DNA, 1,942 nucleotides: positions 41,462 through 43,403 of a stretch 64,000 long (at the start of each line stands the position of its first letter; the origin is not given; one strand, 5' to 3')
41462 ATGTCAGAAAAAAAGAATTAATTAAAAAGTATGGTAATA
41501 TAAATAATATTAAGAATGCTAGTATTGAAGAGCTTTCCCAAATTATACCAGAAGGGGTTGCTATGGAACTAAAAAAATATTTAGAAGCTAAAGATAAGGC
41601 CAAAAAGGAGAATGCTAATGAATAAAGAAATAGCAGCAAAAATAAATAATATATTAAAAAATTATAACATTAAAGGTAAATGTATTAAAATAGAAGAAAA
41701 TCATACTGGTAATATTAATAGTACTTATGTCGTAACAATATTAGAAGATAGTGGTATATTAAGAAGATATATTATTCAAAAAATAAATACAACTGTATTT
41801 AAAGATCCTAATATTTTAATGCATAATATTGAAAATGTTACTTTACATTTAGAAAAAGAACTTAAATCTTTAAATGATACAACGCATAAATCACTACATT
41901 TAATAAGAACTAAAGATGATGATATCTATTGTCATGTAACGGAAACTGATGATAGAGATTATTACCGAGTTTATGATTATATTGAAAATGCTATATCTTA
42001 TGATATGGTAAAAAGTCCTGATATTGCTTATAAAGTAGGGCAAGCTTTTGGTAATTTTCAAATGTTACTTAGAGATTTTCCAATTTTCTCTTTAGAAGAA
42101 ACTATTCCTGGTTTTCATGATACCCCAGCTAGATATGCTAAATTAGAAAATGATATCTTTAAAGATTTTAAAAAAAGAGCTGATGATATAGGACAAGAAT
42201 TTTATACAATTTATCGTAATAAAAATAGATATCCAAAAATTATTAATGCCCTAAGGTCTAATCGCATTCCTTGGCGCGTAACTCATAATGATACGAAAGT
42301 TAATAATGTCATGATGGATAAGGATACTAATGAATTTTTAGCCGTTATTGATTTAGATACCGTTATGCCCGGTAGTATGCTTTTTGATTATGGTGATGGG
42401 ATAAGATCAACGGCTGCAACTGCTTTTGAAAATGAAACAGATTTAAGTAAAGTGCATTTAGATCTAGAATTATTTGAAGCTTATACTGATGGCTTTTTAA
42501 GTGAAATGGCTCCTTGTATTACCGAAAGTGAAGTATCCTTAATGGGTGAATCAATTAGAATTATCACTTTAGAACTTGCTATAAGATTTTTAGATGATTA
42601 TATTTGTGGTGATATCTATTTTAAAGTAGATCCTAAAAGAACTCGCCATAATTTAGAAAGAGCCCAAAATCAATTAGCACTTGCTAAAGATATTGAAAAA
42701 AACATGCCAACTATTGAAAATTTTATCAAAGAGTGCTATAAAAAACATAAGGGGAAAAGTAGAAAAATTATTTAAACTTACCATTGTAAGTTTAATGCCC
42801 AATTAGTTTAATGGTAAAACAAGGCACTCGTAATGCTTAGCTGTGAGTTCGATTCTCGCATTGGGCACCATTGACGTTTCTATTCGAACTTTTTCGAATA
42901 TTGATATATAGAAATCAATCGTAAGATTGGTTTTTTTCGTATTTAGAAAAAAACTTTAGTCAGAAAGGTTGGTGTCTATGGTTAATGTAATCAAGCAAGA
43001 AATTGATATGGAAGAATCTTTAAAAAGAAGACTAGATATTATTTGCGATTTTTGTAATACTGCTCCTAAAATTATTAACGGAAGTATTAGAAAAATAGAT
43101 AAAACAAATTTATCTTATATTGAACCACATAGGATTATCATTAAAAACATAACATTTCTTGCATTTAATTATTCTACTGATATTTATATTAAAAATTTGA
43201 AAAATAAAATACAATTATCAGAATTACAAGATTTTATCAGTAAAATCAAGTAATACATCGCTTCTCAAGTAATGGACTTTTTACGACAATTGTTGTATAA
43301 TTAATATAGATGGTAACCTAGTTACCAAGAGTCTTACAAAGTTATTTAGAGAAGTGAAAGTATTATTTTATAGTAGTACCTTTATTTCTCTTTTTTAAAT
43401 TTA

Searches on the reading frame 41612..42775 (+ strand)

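Call 3: search_protein_families(library=pfam, proteins=[window:41612-42775:+], max_evalue=0.1)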
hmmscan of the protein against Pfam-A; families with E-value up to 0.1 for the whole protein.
window:41612-42775:+ (387 aa): 2 families
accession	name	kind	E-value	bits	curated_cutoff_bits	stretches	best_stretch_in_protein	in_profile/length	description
PF01636.29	APH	-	3.5e-12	47.1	23.2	1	30-266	5-212/239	Phosphotransferase enzyme family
PF01633.27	Choline_kinase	-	0.0046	16.8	29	1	120-248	69-188/300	Choline/ethanolamine kinase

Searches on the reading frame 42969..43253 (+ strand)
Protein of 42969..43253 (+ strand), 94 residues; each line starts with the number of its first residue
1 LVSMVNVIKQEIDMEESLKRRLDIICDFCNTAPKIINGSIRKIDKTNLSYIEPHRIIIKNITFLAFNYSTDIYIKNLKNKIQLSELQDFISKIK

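Call 3: search_protein_families(library=pfam, proteins=[window:42969-43253:+], max_evalue=0.1)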
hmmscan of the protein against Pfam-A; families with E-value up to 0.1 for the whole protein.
window:42969-43253:+ (94 aa): 0 families

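Call 4: search_protein_families(library=padloc, proteins=[window:42969-43253:+], max_evalue=1)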
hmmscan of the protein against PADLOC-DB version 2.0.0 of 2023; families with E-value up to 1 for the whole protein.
window:42969-43253:+ (94 aa): 0 families

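Call 5: search_protein_families(library=phrogs, proteins=[window:42969-43253:+], max_evalue=1)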
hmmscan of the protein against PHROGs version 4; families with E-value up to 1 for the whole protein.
window:42969-43253:+ (94 aa): 2 families
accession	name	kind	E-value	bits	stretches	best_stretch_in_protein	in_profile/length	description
phrog_2121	-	unknown function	0.43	11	1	4-69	155-220/284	-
phrog_7415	-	unknown function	0.51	11.8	0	46-80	13-47/69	-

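Call 6: search_protein_families(library=ncbifam, proteins=[window:42969-43253:+], max_evalue=1)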
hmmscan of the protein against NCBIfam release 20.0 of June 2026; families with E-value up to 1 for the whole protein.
window:42969-43253:+ (94 aa): 0 families
